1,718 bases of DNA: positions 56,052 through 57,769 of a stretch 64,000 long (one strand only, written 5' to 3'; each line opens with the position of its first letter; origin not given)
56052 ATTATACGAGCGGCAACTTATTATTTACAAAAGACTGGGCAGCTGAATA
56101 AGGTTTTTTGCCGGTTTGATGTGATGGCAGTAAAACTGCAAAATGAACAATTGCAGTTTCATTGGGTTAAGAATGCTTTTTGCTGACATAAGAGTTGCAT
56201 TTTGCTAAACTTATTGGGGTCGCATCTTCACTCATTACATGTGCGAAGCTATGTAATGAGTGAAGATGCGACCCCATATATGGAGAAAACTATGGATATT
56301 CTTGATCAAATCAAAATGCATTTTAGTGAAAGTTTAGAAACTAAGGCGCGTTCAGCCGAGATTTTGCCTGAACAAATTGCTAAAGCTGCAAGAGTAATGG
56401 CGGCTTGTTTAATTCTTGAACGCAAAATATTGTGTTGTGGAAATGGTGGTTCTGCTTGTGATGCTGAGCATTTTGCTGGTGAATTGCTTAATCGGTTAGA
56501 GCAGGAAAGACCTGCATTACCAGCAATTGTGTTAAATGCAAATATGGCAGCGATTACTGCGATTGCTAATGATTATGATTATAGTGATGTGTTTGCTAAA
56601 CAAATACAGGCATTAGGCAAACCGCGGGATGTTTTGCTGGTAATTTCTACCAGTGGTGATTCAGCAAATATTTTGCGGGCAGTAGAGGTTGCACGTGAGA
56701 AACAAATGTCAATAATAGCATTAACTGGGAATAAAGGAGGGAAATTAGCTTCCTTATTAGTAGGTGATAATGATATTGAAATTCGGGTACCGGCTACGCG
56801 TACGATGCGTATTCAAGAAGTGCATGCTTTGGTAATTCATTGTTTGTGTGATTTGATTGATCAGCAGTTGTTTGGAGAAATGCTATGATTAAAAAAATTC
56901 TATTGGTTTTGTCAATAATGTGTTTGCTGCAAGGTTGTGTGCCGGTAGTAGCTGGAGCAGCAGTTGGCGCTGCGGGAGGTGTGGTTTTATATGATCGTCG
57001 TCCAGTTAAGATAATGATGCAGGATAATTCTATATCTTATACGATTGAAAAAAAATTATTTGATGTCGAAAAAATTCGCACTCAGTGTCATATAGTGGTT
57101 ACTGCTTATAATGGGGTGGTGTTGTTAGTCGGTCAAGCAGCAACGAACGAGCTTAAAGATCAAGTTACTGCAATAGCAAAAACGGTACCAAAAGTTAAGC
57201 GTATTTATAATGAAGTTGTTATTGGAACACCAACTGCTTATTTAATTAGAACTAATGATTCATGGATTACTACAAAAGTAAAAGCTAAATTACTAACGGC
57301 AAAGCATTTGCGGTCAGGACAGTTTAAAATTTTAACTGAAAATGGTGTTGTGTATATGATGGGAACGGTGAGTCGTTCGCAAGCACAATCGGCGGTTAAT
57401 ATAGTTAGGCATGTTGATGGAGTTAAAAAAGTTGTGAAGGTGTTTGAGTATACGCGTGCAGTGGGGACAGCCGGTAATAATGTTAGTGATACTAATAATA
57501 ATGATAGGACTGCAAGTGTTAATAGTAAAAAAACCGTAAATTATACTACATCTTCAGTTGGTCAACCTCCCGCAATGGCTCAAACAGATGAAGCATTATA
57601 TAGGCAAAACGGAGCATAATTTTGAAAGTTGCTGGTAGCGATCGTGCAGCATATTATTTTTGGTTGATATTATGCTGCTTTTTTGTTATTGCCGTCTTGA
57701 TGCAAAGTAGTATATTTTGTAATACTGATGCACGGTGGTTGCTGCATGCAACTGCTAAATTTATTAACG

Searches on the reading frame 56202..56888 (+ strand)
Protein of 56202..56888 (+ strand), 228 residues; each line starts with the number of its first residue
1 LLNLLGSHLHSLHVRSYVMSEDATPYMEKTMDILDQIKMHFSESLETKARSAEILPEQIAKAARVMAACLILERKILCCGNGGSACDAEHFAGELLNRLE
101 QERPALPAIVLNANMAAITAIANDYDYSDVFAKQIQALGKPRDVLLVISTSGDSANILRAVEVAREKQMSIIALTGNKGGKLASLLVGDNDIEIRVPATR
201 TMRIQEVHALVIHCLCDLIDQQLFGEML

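Call 15: search_protein_families(library=ncbifam, proteins=[window:56202-56888:+], max_evalue=1e-8)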
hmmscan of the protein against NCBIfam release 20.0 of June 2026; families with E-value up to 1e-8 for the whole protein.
window:56202-56888:+ (228 aa): 6 families
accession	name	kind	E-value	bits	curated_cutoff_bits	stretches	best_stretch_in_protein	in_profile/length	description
NF010546.0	PRK13936.1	equivalog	5.4e-86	287.4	276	1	31-226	1-195/197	phosphoheptose isomerase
NF008138.0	PRK10886.1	equivalog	1e-68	230.9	352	1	34-225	2-192/196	DnaA initiator-associating protein DiaA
TIGR00441.1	gmhA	equivalog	5.5e-56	188.9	209.45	1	70-220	8-154/154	D-sedoheptulose 7-phosphate isomerase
NF001628.0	PRK00414.1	equivalog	2.1e-50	171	265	1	54-223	25-190/192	D-sedoheptulose 7-phosphate isomerase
NF010547.0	PRK13938.1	equivalog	4.9e-41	140.5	320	1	50-225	17-193/196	D-sedoheptulose 7-phosphate isomerase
NF040776.2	AlsR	equivalog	1.5e-09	37.2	400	0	136-202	171-233/279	transcriptional repressor AlsR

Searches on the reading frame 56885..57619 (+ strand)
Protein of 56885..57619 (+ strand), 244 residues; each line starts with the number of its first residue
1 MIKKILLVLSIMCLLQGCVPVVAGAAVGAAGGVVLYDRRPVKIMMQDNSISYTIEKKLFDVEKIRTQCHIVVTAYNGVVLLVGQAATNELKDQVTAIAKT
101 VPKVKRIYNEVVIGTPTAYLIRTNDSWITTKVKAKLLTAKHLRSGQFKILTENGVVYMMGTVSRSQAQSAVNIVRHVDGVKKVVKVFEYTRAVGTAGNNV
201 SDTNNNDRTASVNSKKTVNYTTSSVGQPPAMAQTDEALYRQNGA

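Call 15: search_protein_families(library=ncbifam, proteins=[window:56885-57619:+], max_evalue=1e-8)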
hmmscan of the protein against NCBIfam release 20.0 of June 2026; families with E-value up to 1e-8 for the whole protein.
window:56885-57619:+ (244 aa): 2 families
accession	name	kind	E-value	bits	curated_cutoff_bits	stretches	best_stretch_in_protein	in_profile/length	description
NF008247.1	PRK11023.1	equivalog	4.3e-47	160.4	184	1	3-189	5-190/192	division/outer membrane stress-associated lipid-binding lipoprotein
NF007858.0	PRK10568.1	equivalog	2.6e-16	59.8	174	1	124-185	59-121/206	molecular chaperone OsmY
